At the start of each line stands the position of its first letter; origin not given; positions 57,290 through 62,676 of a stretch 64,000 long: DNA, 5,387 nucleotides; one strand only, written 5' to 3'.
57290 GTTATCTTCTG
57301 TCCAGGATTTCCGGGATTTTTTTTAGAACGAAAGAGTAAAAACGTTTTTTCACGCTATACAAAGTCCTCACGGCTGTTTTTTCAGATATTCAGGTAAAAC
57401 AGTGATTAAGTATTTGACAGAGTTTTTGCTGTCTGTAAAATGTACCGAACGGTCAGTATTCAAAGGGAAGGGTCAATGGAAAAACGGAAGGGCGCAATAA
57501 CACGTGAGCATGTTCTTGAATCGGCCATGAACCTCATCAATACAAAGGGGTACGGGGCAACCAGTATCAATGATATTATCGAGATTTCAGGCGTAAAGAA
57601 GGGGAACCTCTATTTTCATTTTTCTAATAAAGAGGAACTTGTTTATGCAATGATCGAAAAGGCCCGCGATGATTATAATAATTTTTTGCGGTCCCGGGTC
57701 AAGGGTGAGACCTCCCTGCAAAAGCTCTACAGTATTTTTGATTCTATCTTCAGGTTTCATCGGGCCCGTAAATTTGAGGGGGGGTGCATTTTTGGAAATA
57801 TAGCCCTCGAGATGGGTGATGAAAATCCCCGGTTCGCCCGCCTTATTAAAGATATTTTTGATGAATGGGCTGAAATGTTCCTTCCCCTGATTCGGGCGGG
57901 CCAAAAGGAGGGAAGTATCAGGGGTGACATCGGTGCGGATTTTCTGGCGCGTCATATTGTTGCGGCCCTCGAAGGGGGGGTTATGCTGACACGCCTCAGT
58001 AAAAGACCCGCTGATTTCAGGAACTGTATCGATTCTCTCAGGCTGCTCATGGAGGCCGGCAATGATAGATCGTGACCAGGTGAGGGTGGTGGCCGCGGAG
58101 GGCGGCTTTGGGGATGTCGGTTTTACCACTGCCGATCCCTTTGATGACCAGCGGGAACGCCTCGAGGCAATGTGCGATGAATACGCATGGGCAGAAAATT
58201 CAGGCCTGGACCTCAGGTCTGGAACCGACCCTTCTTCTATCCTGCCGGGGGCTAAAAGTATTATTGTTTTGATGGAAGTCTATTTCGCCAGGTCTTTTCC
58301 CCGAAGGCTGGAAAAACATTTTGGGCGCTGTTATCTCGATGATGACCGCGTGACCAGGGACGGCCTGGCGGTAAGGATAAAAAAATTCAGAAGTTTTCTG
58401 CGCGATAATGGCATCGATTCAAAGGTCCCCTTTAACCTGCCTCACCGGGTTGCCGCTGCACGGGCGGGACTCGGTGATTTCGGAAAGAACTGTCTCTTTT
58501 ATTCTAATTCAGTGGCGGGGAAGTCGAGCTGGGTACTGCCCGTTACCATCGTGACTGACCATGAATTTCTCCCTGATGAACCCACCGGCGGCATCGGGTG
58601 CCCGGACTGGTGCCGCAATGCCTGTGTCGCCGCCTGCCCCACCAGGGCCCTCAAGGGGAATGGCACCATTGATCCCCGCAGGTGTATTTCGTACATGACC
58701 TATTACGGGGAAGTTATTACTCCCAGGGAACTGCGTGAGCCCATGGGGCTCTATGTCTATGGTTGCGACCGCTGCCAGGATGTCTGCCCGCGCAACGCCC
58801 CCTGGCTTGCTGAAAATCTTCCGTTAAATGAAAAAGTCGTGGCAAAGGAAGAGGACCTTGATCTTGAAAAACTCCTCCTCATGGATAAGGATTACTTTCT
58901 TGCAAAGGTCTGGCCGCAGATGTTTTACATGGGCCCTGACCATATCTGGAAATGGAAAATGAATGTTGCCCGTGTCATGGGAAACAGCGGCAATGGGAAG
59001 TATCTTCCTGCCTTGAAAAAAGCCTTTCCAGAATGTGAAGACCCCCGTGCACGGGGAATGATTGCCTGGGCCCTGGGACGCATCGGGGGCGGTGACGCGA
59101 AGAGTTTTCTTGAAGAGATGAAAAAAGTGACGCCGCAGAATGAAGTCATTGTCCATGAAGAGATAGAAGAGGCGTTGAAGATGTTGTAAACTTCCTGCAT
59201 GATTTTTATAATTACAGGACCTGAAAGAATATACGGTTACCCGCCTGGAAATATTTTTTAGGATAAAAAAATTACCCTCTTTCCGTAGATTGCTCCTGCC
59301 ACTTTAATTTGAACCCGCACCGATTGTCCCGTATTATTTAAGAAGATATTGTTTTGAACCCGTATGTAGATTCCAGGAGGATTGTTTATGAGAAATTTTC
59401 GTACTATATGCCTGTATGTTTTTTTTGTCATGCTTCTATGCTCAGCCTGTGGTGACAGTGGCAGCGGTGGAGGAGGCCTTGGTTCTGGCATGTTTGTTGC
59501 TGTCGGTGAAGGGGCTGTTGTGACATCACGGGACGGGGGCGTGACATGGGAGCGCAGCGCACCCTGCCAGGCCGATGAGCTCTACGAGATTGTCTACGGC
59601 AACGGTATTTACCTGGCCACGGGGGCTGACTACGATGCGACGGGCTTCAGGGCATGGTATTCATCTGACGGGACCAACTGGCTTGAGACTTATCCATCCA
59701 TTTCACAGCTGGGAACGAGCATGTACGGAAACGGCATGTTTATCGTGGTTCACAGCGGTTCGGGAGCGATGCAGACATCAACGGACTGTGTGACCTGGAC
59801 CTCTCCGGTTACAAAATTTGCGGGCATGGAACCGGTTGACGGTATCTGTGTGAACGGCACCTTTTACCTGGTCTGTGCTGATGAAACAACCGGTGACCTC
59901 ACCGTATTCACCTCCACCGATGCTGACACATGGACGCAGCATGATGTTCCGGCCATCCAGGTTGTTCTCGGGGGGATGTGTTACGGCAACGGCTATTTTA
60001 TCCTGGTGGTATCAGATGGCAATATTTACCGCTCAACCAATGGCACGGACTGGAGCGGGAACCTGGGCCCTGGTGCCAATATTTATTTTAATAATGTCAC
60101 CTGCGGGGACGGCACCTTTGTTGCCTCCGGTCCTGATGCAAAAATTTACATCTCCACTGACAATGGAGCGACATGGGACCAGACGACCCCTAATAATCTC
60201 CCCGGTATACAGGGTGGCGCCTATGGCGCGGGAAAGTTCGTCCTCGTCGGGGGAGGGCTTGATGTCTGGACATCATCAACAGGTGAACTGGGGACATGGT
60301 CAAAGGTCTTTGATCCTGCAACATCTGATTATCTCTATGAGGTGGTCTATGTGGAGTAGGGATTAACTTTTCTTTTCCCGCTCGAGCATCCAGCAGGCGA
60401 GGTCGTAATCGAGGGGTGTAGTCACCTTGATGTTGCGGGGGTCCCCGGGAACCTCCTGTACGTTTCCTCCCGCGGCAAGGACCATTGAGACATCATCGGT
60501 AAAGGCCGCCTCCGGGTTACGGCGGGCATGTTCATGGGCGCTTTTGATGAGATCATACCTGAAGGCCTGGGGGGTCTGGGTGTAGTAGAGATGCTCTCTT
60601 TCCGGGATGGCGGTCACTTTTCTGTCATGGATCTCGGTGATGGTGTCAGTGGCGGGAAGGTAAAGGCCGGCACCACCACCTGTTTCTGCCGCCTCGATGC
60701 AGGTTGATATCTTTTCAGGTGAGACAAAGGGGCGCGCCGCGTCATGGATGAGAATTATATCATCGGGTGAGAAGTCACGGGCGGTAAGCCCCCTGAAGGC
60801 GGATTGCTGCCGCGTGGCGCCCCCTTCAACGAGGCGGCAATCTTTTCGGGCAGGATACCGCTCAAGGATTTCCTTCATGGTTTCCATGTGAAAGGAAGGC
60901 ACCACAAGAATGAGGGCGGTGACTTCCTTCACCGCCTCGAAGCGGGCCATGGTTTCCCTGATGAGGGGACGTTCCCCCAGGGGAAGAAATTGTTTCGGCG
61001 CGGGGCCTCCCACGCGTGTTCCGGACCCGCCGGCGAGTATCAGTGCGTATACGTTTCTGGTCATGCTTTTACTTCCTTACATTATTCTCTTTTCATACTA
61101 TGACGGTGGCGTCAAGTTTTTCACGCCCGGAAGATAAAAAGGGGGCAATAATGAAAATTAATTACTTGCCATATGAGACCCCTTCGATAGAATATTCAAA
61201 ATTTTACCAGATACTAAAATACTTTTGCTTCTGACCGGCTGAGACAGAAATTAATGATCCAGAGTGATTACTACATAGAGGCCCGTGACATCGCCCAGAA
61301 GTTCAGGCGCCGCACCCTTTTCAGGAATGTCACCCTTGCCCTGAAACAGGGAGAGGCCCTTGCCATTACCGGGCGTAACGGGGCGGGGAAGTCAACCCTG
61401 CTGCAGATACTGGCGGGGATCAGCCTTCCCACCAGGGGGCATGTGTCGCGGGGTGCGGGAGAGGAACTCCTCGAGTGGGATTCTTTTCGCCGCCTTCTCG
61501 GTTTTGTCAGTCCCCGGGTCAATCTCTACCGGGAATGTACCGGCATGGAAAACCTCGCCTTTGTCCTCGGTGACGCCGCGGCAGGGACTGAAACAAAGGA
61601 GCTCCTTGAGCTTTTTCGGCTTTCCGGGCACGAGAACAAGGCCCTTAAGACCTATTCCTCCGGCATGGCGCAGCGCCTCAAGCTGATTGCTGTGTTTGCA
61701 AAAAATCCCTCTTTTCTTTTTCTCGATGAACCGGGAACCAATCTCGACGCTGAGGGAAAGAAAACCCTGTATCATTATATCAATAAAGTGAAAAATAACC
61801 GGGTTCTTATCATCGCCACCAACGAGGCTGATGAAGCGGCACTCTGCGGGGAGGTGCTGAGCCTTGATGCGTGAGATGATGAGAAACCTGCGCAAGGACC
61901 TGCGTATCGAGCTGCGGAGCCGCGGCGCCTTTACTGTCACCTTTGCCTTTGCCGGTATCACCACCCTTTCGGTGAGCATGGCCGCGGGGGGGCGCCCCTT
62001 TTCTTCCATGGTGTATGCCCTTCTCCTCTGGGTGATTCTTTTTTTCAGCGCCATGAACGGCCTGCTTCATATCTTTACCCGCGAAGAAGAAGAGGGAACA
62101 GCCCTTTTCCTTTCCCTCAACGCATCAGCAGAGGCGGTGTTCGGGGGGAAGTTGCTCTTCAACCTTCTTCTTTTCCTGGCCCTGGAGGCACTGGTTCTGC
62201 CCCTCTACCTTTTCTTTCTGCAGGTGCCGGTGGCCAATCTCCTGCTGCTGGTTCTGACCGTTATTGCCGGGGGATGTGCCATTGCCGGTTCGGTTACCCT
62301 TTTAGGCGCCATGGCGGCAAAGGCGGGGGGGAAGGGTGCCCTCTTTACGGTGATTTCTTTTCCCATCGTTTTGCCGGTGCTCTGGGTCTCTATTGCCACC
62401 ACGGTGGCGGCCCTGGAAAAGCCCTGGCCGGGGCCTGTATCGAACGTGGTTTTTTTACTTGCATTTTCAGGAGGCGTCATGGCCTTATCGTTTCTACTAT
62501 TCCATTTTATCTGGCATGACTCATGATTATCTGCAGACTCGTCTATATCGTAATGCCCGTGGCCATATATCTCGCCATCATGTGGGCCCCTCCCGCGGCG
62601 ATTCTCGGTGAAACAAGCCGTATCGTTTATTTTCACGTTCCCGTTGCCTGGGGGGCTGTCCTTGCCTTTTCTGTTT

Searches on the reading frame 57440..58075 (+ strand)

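Call 71: search_protein_families(library=pfam, proteins=[window:57440-58075:+])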
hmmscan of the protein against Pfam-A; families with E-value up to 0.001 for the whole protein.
window:57440-58075:+ (211 aa): 4 families
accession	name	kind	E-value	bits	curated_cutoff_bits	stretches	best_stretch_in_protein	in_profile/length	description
PF16925.10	TetR_C_13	-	1.2e-18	68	27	1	93-195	2-104/109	Tetracyclin repressor-like, C-terminal domain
PF00440.29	TetR_N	-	6.8e-14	51.8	24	1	26-70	2-46/47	Bacterial regulatory proteins, tetR family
PF21993.1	TetR_C_13_2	-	1.2e-11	45.2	27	1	95-196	4-100/103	Transcriptional regulator LmrA/YxaF-like, C-terminal domain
PF13977.11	TetR_C_6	-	0.00084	20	27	0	128-183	35-89/115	BetI-type transcriptional repressor, C-terminal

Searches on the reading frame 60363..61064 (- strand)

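Call 71: search_protein_families(library=pfam, proteins=[window:60363-61064:-])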
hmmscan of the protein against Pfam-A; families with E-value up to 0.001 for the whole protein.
window:60363-61064:- (233 aa): 3 families
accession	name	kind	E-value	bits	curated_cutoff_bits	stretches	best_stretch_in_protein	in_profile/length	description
PF01128.25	IspD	-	2.5e-53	181.6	27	1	5-228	1-220/221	2-C-methyl-D-erythritol 4-phosphate cytidylyltransferase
PF12804.13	NTP_transf_3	-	6.2e-11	43.2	27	1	7-136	1-121/160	MobA-like NTP transferase domain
PF00483.29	NTP_transferase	-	0.00018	21.6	21.2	1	7-69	2-67/245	Nucleotidyl transferase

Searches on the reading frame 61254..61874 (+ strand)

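Call 71: search_protein_families(library=pfam, proteins=[window:61254-61874:+])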
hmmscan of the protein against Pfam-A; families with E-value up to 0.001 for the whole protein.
window:61254-61874:+ (206 aa): 6 families
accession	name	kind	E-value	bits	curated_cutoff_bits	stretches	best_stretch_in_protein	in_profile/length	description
PF00005.33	ABC_tran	-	1.6e-26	94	25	1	24-160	2-135/137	ABC transporter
PF13304.12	AAA_21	-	1.2e-09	39.2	27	1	37-57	3-23/304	AAA domain, putative AbiEii toxin, Type IV TA system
PF02463.25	SMC_N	-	2.6e-05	24.2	40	0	146-190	152-197/220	RecF/RecN/SMC N terminal domain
PF13555.12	AAA_29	-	4.4e-05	23.6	27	1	23-50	12-39/61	P-loop containing region of AAA domain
PF13476.12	AAA_23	-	0.0007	20.7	27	0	23-53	10-39/201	AAA domain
PF00004.35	AAA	-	0.00091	20.1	21.2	0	118-194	24-113/131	ATPase family associated with various cellular activities (AAA)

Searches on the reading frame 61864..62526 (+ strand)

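Call 71: search_protein_families(library=pfam, proteins=[window:61864-62526:+])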
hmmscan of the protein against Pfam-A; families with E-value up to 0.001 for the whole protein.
window:61864-62526:+ (220 aa): 1 family
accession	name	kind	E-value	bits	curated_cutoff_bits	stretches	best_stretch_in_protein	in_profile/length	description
PF03379.19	CcmB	-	1.8e-15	57.4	24.9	1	6-209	2-205/215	CcmB protein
